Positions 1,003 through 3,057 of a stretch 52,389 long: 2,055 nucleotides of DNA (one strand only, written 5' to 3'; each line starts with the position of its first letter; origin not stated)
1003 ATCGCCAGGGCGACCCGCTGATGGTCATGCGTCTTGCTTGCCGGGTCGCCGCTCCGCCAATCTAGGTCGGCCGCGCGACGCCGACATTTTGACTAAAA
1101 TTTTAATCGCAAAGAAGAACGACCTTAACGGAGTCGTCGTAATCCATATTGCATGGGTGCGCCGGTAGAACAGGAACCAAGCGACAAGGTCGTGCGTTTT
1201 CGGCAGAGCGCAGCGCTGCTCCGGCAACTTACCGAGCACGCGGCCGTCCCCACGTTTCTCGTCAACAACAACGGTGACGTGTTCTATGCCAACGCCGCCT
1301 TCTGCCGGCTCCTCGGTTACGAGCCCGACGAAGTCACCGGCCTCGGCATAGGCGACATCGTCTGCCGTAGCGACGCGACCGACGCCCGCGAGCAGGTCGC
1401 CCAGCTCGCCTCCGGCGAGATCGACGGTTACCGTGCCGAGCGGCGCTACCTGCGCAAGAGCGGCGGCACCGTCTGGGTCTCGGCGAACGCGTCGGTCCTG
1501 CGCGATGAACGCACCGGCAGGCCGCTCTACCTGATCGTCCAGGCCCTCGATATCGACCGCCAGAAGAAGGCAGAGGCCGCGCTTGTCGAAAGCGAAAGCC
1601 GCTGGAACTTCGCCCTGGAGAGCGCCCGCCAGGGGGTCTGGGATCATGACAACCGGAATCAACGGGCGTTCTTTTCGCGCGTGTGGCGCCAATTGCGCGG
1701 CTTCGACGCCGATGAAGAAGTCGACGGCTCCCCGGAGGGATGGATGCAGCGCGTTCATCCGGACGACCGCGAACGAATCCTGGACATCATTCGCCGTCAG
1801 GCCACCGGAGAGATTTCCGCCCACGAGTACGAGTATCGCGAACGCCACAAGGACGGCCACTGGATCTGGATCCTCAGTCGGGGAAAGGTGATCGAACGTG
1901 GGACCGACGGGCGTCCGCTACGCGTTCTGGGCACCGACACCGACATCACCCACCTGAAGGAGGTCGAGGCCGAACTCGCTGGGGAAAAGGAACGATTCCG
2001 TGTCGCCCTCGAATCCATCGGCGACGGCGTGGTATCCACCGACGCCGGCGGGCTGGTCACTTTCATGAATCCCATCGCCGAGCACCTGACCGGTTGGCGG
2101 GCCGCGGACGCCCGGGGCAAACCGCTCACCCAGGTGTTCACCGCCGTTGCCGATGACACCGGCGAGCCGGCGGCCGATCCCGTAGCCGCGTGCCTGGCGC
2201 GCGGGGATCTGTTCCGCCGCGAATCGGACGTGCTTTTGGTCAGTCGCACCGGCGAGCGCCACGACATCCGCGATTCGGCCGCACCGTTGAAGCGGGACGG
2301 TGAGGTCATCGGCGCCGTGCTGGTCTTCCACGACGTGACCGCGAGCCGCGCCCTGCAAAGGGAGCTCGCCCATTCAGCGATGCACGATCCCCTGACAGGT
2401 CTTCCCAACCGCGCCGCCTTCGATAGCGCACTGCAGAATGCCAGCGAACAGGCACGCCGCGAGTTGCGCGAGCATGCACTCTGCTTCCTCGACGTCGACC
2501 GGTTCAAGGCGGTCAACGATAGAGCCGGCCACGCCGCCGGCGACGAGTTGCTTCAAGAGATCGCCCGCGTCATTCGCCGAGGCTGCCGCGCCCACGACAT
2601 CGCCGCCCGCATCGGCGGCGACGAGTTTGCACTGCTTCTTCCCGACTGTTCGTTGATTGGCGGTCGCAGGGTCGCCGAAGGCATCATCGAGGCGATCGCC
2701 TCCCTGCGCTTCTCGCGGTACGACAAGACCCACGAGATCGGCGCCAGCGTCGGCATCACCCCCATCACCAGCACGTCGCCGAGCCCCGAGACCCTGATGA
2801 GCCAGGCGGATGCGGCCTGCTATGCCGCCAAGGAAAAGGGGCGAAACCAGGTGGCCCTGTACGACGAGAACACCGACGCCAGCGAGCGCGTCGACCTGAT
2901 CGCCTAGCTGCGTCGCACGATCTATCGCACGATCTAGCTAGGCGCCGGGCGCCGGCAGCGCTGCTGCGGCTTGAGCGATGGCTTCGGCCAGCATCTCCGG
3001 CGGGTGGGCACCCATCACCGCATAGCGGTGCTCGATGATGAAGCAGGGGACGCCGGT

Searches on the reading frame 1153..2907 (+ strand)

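Call 64: search_protein_families(library=ncbifam, proteins=[window:1153-2907:+], max_evalue=1e-20)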
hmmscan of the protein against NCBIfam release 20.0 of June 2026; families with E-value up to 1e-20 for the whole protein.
window:1153-2907:+ (584 aa): 20 families
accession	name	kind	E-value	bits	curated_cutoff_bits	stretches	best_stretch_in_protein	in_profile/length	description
NF007298.0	PRK09776.1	equivalog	3.9e-174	581.3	1135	1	17-577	298-852/1111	diguanylate cyclase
NF053781.1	cdiGMPphdstlr2612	equivalog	2.9e-66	224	1600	2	392-573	823-1005/1268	Tlr1612 family c-di-GMP phosphodiesterase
TIGR00229.1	sensory_box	domain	2.5e-54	182.7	22.9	1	17-144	1-126/126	PAS domain S-box protein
NF045675.1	PhdiestaseDibA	equivalog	1.7e-46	158.8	980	1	280-582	75-378/623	phosphodiesterase DibA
NF038266.1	diguan_SiaD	equivalog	1.5e-45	155.6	290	1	399-567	84-252/252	biofilm regulation diguanylate cyclase SiaD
NF007423.1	PRK09966.1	equivalog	9.9e-45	153.1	325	1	402-560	232-390/390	diguanylate cyclase DgcN/YfiN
TIGR00254.1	GGDEF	domain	1.7e-43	148.2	37.4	1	405-569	1-166/168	diguanylate cyclase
NF007135.0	PRK09581.1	equivalog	2.8e-39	135.2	474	1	407-568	290-453/457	PleD family two-component system response regulator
NF007380.0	PRK09894.1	equivalog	1.9e-37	129.2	256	1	400-575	119-292/296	diguanylate cyclase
NF051473.1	DigCycDgcsShew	equivalog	1.1e-33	116.8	400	1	403-566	129-287/291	diguanylate cyclase DgcS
NF011955.1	PRK15426.1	equivalog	2.4e-32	111.8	408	1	389-572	378-563/564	cellulose biosynthesis regulator diguanylate cyclase DgcQ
NF007474.0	PRK10060.1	equivalog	7.9e-31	107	782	1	293-572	124-397/663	cyclic di-GMP phosphodiesterase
NF008467.0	PRK11359.1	equivalog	9.1e-31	106.6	857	0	409-579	376-542/800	oxygen-sensing cyclic-di-GMP phosphodiesterase DosP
NF041606.1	dguan_cyc_DgcA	equivalog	6.9e-30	104.1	370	1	411-569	180-338/340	diguanylate cyclase DgcA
NF047654.1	DiguCycDgcRLepto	equivalog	2.2e-28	99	500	1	399-567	123-293/295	diguanylate cyclase DgcR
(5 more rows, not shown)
